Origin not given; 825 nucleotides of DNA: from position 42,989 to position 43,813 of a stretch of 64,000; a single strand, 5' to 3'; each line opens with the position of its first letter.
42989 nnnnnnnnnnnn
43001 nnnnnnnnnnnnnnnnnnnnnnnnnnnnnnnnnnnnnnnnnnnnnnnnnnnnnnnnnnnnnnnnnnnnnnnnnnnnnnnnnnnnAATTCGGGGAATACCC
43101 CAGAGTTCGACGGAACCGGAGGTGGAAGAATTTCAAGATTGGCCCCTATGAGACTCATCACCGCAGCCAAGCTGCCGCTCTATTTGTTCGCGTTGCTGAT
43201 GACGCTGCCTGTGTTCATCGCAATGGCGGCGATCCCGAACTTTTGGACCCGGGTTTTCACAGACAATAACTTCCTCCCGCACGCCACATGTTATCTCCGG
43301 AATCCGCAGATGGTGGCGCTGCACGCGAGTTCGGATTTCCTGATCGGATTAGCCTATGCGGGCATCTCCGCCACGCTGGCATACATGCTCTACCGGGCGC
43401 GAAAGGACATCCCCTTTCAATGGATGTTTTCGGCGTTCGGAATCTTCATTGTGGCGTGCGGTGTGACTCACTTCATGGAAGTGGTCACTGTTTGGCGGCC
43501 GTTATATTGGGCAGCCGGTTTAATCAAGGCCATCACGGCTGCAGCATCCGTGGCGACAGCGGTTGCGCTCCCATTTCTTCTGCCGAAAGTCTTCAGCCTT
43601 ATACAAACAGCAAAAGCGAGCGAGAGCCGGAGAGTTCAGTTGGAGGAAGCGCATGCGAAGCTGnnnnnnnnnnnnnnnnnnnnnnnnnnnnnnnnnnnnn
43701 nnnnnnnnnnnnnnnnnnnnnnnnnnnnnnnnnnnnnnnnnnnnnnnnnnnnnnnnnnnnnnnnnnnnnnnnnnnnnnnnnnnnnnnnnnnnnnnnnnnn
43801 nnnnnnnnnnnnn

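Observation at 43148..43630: Sensor kinase N-terminus matches the ethylene-binding domain of plant/cyanobacterial ethylene receptors, including the Cu(I)-ligand Cys and His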

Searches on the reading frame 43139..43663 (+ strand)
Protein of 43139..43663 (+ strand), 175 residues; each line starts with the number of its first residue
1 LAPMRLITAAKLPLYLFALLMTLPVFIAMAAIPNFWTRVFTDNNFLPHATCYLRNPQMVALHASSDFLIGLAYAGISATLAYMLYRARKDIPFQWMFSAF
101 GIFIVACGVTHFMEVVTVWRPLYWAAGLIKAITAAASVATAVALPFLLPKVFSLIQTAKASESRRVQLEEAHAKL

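Call 5: search_protein_families(library=pfam, proteins=[window:43139-43660:+], max_evalue=10)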
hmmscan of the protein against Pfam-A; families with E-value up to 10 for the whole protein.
window:43139-43660:+ (174 aa): 5 families
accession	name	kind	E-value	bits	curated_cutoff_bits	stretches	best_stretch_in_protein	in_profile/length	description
PF25487.1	ETR1_N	-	1.3e-33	115.6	27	1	58-153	2-96/97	Ethylene receptor 1-like, N-terminal domain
PF10176.14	NEDD4_Bsd2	-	0.25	12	24.7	1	93-120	98-125/130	NEDD4/Bsd2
PF07787.17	TMEM43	-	5.6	6.7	23.3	1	70-145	161-237/250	Transmembrane protein 43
PF11188.13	DUF2975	-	7.5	6.9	27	1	8-86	14-93/130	Protein of unknown function (DUF2975)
PF11992.13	TgpA_N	-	8.3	5.7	30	1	63-168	99-202/333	TgpA N-terminal domain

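Call 6: find_homologous_proteins(query=window:43139-43663:+, max_evalue=0.001)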
Query window:43139-43663:+ (175 aa): 64 proteins with E <= 0.001 among 1097 candidates.
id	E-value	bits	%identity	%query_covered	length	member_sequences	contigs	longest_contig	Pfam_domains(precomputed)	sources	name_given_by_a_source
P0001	1.1e-77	278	77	91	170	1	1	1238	PF25487.2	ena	-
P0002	2.6e-52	195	59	82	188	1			PF25487.2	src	-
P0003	1.9e-51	192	55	93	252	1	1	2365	PF00512.32,PF25487.2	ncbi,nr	ncbi:MAG TPA: histidine kinase dimerization/phospho-acceptor domain-containing protein, partial [Pat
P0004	8.3e-51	190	53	99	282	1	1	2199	PF00512.32,PF25487.2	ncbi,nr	ncbi:MAG TPA: histidine kinase dimerization/phospho-acceptor domain-containing protein, partial [Clo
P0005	2.8e-50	189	59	82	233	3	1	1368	PF00512.32,PF25487.2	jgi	jgi:signal transduction histidine kinase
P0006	3.2e-50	188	56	88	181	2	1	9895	PF25487.2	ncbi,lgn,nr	ncbi:MAG: hypothetical protein J2P49_02370 [Methylocapsa sp.]|nr:hypothetical protein [Methylocapsa 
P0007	3.4e-50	188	59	82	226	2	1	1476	PF00512.32,PF25487.2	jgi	jgi:signal transduction histidine kinase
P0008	1.9e-49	186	54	88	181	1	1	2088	PF25487.2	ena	-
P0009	2.5e-49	185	57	82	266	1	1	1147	PF25487.2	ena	-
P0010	3.5e-49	185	55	91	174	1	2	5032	PF25487.2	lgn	-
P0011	5.5e-49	184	60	77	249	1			PF00512.32,PF25487.2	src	-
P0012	5.5e-49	184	60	78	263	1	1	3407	PF00512.32,PF25487.2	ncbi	ncbi:MAG: histidine kinase dimerization/phospho-acceptor domain-containing protein, partial [Ktedono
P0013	8.1e-49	184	54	88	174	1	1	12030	PF25487.2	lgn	-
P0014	8.9e-47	177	61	76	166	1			PF25487.2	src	-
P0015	3.2e-46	175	58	78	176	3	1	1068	PF25487.2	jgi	jgi:hypothetical protein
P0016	4.4e-46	175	54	87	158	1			PF25487.2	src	-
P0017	1.7e-45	173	52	91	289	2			PF00512.32,PF25487.2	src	-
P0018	2.9e-45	172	57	79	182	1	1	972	PF25487.2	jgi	jgi:hypothetical protein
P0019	3.0e-45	172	53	89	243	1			PF25487.2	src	-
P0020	1.0e-44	170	57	74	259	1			PF00512.32,PF25487.2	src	-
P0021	3.4e-44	169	64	59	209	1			PF25487.2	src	-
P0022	3.4e-44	169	63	69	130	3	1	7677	PF25487.2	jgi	jgi:uncharacterized membrane protein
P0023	1.1e-43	167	51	89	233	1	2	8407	PF25487.2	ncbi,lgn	-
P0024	1.3e-43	167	58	74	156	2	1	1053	PF25487.2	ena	-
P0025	2.5e-43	166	52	94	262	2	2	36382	PF25487.2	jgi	-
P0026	3.2e-43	166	53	83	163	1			PF25487.2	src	-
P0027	5.0e-43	165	56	78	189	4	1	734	PF25487.2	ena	-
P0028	1.3e-42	164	56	81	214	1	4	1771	PF25487.2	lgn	-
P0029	1.4e-42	164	54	84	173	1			PF25487.2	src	-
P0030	3.3e-42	162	61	66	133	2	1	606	PF25487.2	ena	-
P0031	4.1e-42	162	48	98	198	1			PF25487.2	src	-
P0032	2.3e-41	160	56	77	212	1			PF00512.32,PF25487.2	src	-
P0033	2.8e-41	159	62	65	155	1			PF25487.2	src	-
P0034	7.2e-41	158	59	66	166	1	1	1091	PF25487.2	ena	-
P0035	9.6e-41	158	48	94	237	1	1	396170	PF00512.32,PF25487.2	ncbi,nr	ncbi:MAG: hypothetical protein MPW15_26190 [Candidatus Manganitrophus sp.]|nr:hypothetical protein [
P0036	1.0e-40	158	64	63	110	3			PF25487.2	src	-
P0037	1.0e-40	157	53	81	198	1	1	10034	PF25487.2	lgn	-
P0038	1.2e-40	157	54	79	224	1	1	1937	PF13426.14,PF13188.14,PF08448.17,PF00989.32,PF25487.2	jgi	jgi:PAS domain-containing protein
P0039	7.5e-40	155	56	70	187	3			PF25487.2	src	-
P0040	8.9e-40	154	55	77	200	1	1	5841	PF25487.2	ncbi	ncbi:MAG TPA: hypothetical protein VF614_10315, partial [Chthoniobacteraceae bacterium]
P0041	9.4e-40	154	60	62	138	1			PF25487.2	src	-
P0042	4.2e-39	152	55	75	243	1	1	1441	PF00512.32,PF25487.2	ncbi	ncbi:MAG: histidine kinase, partial [Chthoniobacter sp. 12-60-6]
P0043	8.1e-38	148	56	74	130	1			PF25487.2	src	-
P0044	9.9e-38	148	54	72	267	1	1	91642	PF13188.14,PF25487.2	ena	-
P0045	1.2e-37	148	56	69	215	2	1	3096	PF25487.2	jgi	jgi:hypothetical protein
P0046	1.1e-36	144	56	67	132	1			PF25487.2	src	-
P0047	1.8e-36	144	52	80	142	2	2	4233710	PF25487.2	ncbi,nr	ncbi:MAG: hypothetical protein MPW17_18660 [Candidatus Manganitrophus sp.]|nr:hypothetical protein [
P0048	4.8e-36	142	58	65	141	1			PF25487.2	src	-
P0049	4.4e-34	136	60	59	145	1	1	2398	PF25487.2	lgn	-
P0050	7.4e-34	135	54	64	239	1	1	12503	PF25487.2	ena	-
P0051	7.5e-34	135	58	65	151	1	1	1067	PF25487.2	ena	-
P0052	8.0e-34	135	57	47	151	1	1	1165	PF25487.2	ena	-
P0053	2.3e-32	130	60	58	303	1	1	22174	PF25487.2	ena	-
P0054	3.3e-32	130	60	47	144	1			PF25487.2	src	-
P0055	1.8e-31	127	47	78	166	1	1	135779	PF25487.2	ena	-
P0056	2.1e-31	127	48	82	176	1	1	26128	PF25487.2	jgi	jgi:hypothetical protein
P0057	3.3e-30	123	53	70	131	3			PF25487.2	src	-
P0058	1.4e-29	121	61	51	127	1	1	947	PF25487.2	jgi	-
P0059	4.6e-29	120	55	50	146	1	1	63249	PF25487.2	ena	-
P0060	3.6e-28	117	50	76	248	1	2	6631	PF05227.20,PF25487.2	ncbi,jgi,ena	jgi:hypothetical protein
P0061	3.8e-27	113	50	65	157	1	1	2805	PF25487.2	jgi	jgi:hypothetical protein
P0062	2.3e-24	104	57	51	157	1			PF00512.32,PF25487.2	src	-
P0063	1.9e-19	88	59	42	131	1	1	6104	PF25487.2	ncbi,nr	ncbi:MAG TPA: hypothetical protein VFB12_23790, partial [Ktedonobacteraceae bacterium]|nr:hypothetic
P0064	1.6e-15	76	41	69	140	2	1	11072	PF25487.2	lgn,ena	-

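Call 8: search_solved_structures(query=window:43139-43663:+, max_evalue=10, show_alignments=2)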
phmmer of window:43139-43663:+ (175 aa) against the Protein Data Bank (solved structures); distinct sequences matched with E-value up to 10: 0.

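Call 37: find_related_loci(query=A1, collection=genome_contigs, flank=6000)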
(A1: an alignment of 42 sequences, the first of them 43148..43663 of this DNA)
Query A1 (172 aa) in genome_contigs; peptide patterns used: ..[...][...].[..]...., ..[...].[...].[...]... (x = any residue, [..] = any of these).
600 stretches matched a pattern (row limit reached: there are more); 590 encode a relative of the query (tblastn E <= 1e-3); the best 80 are kept; 80 distinct loci.
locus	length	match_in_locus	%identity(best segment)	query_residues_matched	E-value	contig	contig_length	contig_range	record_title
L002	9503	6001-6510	52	3-172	2e-56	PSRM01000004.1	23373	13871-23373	MAG: Verrucomicrobia bacterium isolate Amazon FNV 2010 0 4 contig_75_29644896_length_23373_multi_9_in_1_out_0, whole gen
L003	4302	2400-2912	53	3-172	1e-55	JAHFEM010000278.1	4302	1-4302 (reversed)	MAG: Nitrospirae bacterium isolate nzgw269 NODE_41574_length_4303_cov_2.753945, whole genome shotgun sequence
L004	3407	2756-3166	60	36-172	3e-55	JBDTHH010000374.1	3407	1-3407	MAG: Ktedonobacteraceae bacterium isolate cluster2_bin.27 k127_853680, whole genome shotgun sequence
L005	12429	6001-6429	58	30-172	2e-55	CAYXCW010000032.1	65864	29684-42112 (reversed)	MAG TPA_asm: uncultured bacterium isolate binchicken_co319_167 genome assembly, contig: NODE_581_length_65864_cov_22.920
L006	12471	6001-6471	54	18-170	4e-55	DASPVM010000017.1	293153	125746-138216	MAG TPA_asm: Methylocella sp. isolate SMAG_U12329 k141_1594493, whole genome shotgun sequence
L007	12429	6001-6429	57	30-172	1e-54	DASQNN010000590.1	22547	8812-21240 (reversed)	MAG TPA_asm: Nodosilinea sp. isolate SMAG_U10777 k141_104849, whole genome shotgun sequence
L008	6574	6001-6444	57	25-172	7e-55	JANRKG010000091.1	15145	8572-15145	MAG: Leptolyngbyaceae cyanobacterium bins.59 k141_3794545, whole genome shotgun sequence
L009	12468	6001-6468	56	18-172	1e-54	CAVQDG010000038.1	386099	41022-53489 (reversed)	MAG: uncultured cyanobacterium isolate MFD02581.bin.2.179 genome assembly, contig: contig_13705, whole genome shotgun se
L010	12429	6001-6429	58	30-172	2e-54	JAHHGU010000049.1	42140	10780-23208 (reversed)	MAG: Aphanothece sp. CMT-3BRIN-NPC111 scaffold_107_c1, whole genome shotgun sequence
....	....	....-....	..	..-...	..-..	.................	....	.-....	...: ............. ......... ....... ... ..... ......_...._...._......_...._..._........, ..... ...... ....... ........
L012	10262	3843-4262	64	33-172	3e-54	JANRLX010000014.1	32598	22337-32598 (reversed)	MAG: Verrucomicrobiota bacterium isolate bins.169 k141_5187843, whole genome shotgun sequence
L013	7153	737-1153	58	31-169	1e-53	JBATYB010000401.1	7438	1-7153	MAG: Methylocella sp. isolate MFD10926_ilm_asm_bin23 k127_68554, whole genome shotgun sequence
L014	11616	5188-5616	56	30-172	1e-53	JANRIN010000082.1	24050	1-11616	MAG: Leptolyngbyaceae cyanobacterium bins.302 k141_542326, whole genome shotgun sequence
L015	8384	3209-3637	55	30-172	2e-53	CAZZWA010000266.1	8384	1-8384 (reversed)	MAG: uncultured Microcoleus sp. isolate Brown_AE.bin.1 genome assembly, contig: NODE_2313_length_8384_cov_12.423580, who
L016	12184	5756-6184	57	30-172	5e-53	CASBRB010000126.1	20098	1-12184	MAG: uncultured cyanobacterium isolate PMM_0019 genome assembly, contig: PMM_0019_000000000126, whole genome shotgun seq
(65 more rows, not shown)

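Call 39: search_protein_representatives(alignment_id=A1)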
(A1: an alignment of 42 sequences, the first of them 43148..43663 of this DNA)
Query: 42 sequences, 241 profile positions. Proteins with E-value up to 0.001 (for the whole library): 9840; up to 1e-10: 7828; up to 1e-30: 4082. The best 150 are listed.
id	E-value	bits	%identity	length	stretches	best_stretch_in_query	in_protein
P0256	1.6e-96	339.0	-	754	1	7-239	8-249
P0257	5.3e-92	324.3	-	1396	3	5-239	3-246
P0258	1.1e-91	323.2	-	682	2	5-239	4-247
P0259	6.6e-89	314.1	-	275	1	1-235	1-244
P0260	9.3e-89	313.6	-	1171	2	11-239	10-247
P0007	1.1e-88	313.5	-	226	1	5-202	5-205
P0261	1.4e-88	313.1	-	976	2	1-238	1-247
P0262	3.0e-88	312.0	-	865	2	8-239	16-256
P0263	5.7e-88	311.1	-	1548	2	6-239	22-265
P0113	1.0e-87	310.2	-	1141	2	8-239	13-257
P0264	3.3e-87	308.6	-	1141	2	6-239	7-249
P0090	4.0e-87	308.3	-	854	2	5-238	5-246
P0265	5.0e-87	308.0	-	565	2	5-224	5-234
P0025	2.6e-86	305.6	-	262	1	9-228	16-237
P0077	5.6e-86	304.5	-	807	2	6-238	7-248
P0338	9.6e-74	264.5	-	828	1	28-237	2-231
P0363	7.7e-72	258.3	-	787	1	31-238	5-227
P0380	6.2e-70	252.0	-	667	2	29-237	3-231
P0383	1.1e-69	251.3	-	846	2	38-236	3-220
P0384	1.3e-69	250.9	-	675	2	28-191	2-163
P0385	1.8e-69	250.5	-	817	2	30-239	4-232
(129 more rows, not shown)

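Call 40: predict_structure(alignment_id=A1)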
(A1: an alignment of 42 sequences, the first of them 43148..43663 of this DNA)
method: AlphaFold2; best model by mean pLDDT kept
length: 172 residues; sequences in the alignment: 42
mean_pLDDT: 84.3   pTM: 0.67
mean pLDDT of the five models: 84.3, 83.7, 80.8, 79.9, 78.6
residues with pLDDT >= 90: 49; 70-90: 109; 50-70: 11; < 50: 3
segments of 3 or more residues with pLDDT < 50: none
pLDDT, mean of each block of 10 residues (from residue 1): 59 87 86 76 69 85 89 90 87 86 91 87 81 81 88 94 97 94
secondary structure, 60 per line:
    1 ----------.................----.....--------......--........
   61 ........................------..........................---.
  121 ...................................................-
elements in order: H11-27 H32-36 H45-50 H53-84 H91-116 H120-171

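Call 45: fold_search(model_id=the predicted structure, library=pdb)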
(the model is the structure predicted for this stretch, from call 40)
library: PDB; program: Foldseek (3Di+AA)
matches with E <= 10: 139; with E <= 0.001: 0
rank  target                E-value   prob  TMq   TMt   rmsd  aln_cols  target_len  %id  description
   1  6v4s_D                7.3e-01  0.14  0.16  0.07  16.9       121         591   12  A Closed pore conformation of a Pentameic ligand-gated ion channel with additional N-terminal domain (released 2020-06-03)
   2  6v4s_B                7.7e-01  0.14  0.16  0.07  16.9       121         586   12  A Closed pore conformation of a Pentameic ligand-gated ion channel with additional N-terminal domain (released 2020-06-03)
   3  6v4s_A                8.6e-01  0.11  0.16  0.07  17.6       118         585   14  A Closed pore conformation of a Pentameic ligand-gated ion channel with additional N-terminal domain (released 2020-06-03)
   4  7d3u_G                9.6e-01  0.51  0.29  0.40   6.0        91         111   11  Structure of Mrp complex from Dietzia sp. DQ12-45-1b (released 2020-12-09)
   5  6v4s_C                9.6e-01  0.12  0.16  0.07  16.9       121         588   12  A Closed pore conformation of a Pentameic ligand-gated ion channel with additional N-terminal domain (released 2020-06-03)
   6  5ys3_B                1.0e+00  0.72  0.31  0.30   5.6        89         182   16  1.8 angstrom crystal structure of Succinate-Acetate Permease from Citrobacter koseri (released 2018-04-25)
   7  4wpe                  1.0e+00  0.54  0.32  0.21  29.8       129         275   14  Crystal Structure of Hof1p F-BAR domain (released 2014-12-24)
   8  5ys3_A                1.3e+00  0.63  0.31  0.29   5.6        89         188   16  1.8 angstrom crystal structure of Succinate-Acetate Permease from Citrobacter koseri (released 2018-04-25)
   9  5ys8_B                1.4e+00  0.60  0.31  0.30   5.6        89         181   16  2.8 angstrom crystal structure of Succinate-Acetate Permease from Citrobacter koseri (released 2018-11-21)
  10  6ssi_C                1.7e+00  0.20  0.25  0.16  14.8       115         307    9  Structure of the pentameric ligand-gated ion channel ELIC in complex with a PAM nanobody (released 2020-02-12)
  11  8jj5_A                1.8e+00  0.57  0.34  0.25   4.2        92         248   15  Porcine uroplakin complex (released 2023-06-14)
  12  9bia_A                1.9e+00  0.63  0.37  0.53   4.5       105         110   10  Cryo-EM structure of NINJ1 K45Q bound to Nb538 (released 2024-10-16)
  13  4bem_J                1.9e+00  0.12  0.21  0.20   9.0       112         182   17  Crystal structure of the F-type ATP synthase c-ring from Acetobacterium woodii. (released 2014-03-26)
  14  8jj5_D                2.1e+00  0.57  0.36  0.26   3.8        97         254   13  Porcine uroplakin complex (released 2023-06-14)
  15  6fvq_A                2.1e+00  0.12  0.22  0.14  16.1       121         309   13  The active form of a pentameric ion channel (sTeLIC) gated by alkaline pH - R86A (released 2018-05-16)
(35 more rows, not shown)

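Call 77: search_protein_families(library=pfam, proteins=[P0383, P0338, P0363, P0385, P0380, P0384, P0006, P0047], max_evalue=0.0001)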
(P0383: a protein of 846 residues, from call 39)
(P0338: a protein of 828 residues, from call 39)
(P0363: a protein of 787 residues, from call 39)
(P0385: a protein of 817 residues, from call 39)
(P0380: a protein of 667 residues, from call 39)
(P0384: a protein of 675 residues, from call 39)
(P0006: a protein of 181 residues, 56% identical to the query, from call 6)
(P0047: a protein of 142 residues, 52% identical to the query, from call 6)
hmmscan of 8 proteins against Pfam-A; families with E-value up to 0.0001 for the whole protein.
P0383 (846 aa): 5 families
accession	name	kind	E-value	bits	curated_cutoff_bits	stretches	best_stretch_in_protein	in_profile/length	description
PF02518.31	HATPase_c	-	1e-62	209.9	26.4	2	722-831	2-110/111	Histidine kinase-, DNA gyrase B-, and HSP90-like ATPase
PF00512.31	HisKA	-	1.4e-31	108.8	26.9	2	609-675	2-65/66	His Kinase A (phospho-acceptor) domain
PF25487.1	ETR1_N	-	8.1e-31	106.6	27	1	18-125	2-97/97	Ethylene receptor 1-like, N-terminal domain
PF00072.30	Response_reg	-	4e-26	91.8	30.2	1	440-551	1-111/111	Response regulator receiver domain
PF13581.12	HATPase_c_2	-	7.1e-11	42.7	27.4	0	730-808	40-112/127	Histidine kinase-like ATPase domain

P0338 (828 aa): 7 families
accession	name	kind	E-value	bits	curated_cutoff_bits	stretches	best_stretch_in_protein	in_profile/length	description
PF02518.31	HATPase_c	-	2.9e-45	153.7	26.4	2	280-397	2-110/111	Histidine kinase-, DNA gyrase B-, and HSP90-like ATPase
PF25487.1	ETR1_N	-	1.2e-32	112.5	27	1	27-134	2-97/97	Ethylene receptor 1-like, N-terminal domain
PF00072.30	Response_reg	-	5.8e-28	97.7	30.2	1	470-580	1-110/111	Response regulator receiver domain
PF07568.18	HisKA_2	-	1.9e-22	79.6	22.3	1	631-705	1-75/76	Histidine kinase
PF00512.31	HisKA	-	6.3e-17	61.8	26.9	1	169-233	2-65/66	His Kinase A (phospho-acceptor) domain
PF13581.12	HATPase_c_2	-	1.8e-13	51.1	27.4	1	723-817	25-124/127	Histidine kinase-like ATPase domain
PF07536.20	HWE_HK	-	2.3e-06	28.7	22.8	1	631-716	1-80/83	HWE histidine kinase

P0363 (787 aa): 7 families
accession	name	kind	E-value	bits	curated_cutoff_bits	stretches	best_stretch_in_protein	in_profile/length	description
PF02518.31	HATPase_c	-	1.4e-43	148.2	26.4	2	275-386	2-110/111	Histidine kinase-, DNA gyrase B-, and HSP90-like ATPase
PF25487.1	ETR1_N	-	5.2e-33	113.6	27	1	26-128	1-96/97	Ethylene receptor 1-like, N-terminal domain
PF00072.30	Response_reg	-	4.1e-24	85.3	30.2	1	429-540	1-111/111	Response regulator receiver domain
PF07568.18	HisKA_2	-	1.3e-22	80.1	22.3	1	592-665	1-74/76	Histidine kinase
PF00512.31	HisKA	-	4.2e-16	59.2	26.9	1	163-229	1-66/66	His Kinase A (phospho-acceptor) domain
PF13581.12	HATPase_c_2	-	4.5e-16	59.4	27.4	1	676-764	15-112/127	Histidine kinase-like ATPase domain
PF07536.20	HWE_HK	-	5.8e-06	27.4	22.8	1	592-644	1-51/83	HWE histidine kinase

P0385 (817 aa): 6 families
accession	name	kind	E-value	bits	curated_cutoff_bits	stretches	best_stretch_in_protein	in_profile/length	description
PF02518.31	HATPase_c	-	4.4e-38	130.6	26.4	2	279-405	2-110/111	Histidine kinase-, DNA gyrase B-, and HSP90-like ATPase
PF25487.1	ETR1_N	-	3.5e-30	104.6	27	1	27-132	2-96/97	Ethylene receptor 1-like, N-terminal domain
PF07568.18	HisKA_2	-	1.3e-21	76.9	22.3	1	616-690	1-75/76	Histidine kinase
PF00072.30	Response_reg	-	2.8e-21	76.2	30.2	1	457-566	2-111/111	Response regulator receiver domain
PF00512.31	HisKA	-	7.9e-16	58.3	26.9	1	168-233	2-66/66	His Kinase A (phospho-acceptor) domain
PF13581.12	HATPase_c_2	-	7.9e-09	36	27.4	1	671-805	2-125/127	Histidine kinase-like ATPase domain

P0380 (667 aa): 6 families
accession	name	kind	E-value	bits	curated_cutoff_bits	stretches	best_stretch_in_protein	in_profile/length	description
PF25487.1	ETR1_N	-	1.2e-31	109.3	27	1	28-134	3-97/97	Ethylene receptor 1-like, N-terminal domain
PF00072.30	Response_reg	-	5e-23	81.8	30.2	1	308-417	2-110/111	Response regulator receiver domain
PF07568.18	HisKA_2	-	9.3e-22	77.4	22.3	1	468-542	1-75/76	Histidine kinase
PF02518.31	HATPase_c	-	4.5e-18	66.1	26.4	1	569-659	7-109/111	Histidine kinase-, DNA gyrase B-, and HSP90-like ATPase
PF00512.31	HisKA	-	3.6e-15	56.2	26.9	1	169-234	2-66/66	His Kinase A (phospho-acceptor) domain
PF13581.12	HATPase_c_2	-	1.1e-06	29.1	27.4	1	569-640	33-113/127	Histidine kinase-like ATPase domain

P0384 (675 aa): 8 families
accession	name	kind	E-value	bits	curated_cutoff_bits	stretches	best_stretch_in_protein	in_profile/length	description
PF25487.1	ETR1_N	-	4.7e-40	136.2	27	1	26-122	1-97/97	Ethylene receptor 1-like, N-terminal domain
PF13426.13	PAS_9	-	2.4e-29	102.1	27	2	315-420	2-103/103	PAS domain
PF00989.32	PAS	-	2.6e-21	76.2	22.6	1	308-418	5-113/113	PAS fold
PF02518.31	HATPase_c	-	1.2e-20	74.5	26.4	1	553-660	2-107/111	Histidine kinase-, DNA gyrase B-, and HSP90-like ATPase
PF08448.16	PAS_4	-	1.8e-16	60.8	23.1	1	315-423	6-110/110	PAS fold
PF13188.13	PAS_8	-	6.2e-14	51.8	21.8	1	305-351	2-45/65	PAS domain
PF08447.18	PAS_3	-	4.7e-11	43.3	25.6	1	202-267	2-67/89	PAS fold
PF00512.31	HisKA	-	1.3e-10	41.6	26.9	1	445-509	3-64/66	His Kinase A (phospho-acceptor) domain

P0006 (181 aa): 1 family
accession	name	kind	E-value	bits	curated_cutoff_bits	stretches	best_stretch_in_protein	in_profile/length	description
PF25487.1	ETR1_N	-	1.5e-32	112.1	27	1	62-158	2-97/97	Ethylene receptor 1-like, N-terminal domain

P0047 (142 aa): 1 family
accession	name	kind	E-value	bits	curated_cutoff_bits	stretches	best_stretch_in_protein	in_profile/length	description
PF25487.1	ETR1_N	-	2.2e-31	108.4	27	1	53-141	2-88/97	Ethylene receptor 1-like, N-terminal domain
